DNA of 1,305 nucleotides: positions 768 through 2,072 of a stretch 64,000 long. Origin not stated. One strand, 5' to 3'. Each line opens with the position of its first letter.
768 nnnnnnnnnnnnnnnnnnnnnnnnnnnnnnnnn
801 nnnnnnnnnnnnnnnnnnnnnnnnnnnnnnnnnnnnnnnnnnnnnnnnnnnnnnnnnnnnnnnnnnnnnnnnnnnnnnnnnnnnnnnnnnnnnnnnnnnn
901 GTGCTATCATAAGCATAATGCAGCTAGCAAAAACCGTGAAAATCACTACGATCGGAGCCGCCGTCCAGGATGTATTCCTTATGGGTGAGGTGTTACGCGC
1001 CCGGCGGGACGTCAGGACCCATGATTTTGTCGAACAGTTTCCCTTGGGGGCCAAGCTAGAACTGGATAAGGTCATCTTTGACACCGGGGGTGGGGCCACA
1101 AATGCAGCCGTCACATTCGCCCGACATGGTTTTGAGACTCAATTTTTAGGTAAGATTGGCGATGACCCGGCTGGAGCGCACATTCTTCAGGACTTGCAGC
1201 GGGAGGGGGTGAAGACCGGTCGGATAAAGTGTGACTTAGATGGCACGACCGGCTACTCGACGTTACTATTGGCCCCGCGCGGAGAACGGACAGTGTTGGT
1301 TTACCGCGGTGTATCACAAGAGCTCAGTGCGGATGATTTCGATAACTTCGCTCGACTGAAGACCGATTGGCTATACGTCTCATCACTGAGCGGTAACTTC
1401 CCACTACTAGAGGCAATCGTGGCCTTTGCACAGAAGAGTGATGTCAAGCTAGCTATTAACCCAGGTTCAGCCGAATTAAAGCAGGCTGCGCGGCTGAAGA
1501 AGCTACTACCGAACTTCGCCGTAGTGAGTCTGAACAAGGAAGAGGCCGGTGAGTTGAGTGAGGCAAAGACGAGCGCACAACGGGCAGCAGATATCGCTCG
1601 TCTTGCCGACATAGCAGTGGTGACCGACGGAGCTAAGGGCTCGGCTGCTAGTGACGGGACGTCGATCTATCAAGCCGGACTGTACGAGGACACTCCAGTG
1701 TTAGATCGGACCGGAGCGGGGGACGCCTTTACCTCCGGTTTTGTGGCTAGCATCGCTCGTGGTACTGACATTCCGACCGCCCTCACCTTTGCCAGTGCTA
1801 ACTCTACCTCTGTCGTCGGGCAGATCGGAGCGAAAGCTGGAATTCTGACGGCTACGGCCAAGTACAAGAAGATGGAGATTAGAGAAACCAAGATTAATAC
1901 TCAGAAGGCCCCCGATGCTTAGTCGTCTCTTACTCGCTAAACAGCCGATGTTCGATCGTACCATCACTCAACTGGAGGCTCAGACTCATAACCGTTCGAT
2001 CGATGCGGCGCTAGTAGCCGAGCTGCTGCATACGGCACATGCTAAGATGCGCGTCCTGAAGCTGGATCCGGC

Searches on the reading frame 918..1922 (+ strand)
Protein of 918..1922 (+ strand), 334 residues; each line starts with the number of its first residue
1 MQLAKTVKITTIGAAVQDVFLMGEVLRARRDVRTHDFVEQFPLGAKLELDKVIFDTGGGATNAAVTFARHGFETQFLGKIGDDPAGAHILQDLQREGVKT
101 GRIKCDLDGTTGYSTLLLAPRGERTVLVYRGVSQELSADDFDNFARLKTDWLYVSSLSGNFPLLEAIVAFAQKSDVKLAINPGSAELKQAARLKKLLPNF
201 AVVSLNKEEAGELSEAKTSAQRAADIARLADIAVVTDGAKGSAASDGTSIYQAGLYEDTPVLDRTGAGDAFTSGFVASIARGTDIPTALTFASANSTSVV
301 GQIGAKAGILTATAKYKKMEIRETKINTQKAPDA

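Call 56: find_encoding_contigs(protein=window:918-1922:+, flank=10000, max_places=2)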
Protein window:918-1922:+ (334 aa): 2 contigs read that carry it; 1 place shown.
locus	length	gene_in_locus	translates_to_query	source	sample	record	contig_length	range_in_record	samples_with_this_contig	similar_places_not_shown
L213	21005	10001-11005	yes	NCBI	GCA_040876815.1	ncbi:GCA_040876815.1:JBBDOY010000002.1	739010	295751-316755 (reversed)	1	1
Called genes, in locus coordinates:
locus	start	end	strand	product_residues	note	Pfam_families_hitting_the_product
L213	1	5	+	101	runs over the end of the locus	-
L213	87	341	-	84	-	PF04226:Transgly_assoc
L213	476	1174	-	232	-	PF05552:MS_channel_1st_1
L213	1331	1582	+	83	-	PF00462:Glutaredoxin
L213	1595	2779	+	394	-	PF00462:Glutaredoxin, PF01266:DAO (faint), PF00890:FAD_binding_2 (faint), PF07992:Pyr_redox_2, PF13738:Pyr_redox_3, PF00070:Pyr_redox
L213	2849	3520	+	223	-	-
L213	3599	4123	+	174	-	PF00719:Pyrophosphatase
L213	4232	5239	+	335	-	PF00044:Gp_dh_N, PF02800:Gp_dh_C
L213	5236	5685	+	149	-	PF02502:LacAB_rpiB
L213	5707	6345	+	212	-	PF00834:Ribul_P_3_epim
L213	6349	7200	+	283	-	PF00456:Transketolase_N, PF13292:DXP_synthase_N, PF00676:E1_dh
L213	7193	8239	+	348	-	PF02779:Transket_pyr, PF02780:Transketolase_C, PF22613:Transketolase_C_1 (weak)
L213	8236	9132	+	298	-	PF01116:F_bP_aldolase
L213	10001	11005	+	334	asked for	PF00294:PfkB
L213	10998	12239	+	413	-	-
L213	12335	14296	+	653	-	PF00270:DEAD (faint), PF04851:ResIII, PF17757:UvrB_inter, PF27431:UvrB_3rd, PF00271:Helicase_C, PF12344:UvrB, PF02151:UVR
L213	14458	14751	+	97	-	PF02686:GatC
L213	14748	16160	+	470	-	PF01425:Amidase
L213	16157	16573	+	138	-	-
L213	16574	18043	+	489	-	PF02934:GatB_N, PF02637:GatB_Yqey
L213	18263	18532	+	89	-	-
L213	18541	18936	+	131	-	PF12732:YtxH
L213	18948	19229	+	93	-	PF18910:DUF5665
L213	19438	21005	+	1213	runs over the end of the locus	PF02811:PHP, PF07733:DNA_pol3_alpha, PF17657:DNA_pol3_finger, PF14579:HHH_6, PF01336:tRNA_anti-codon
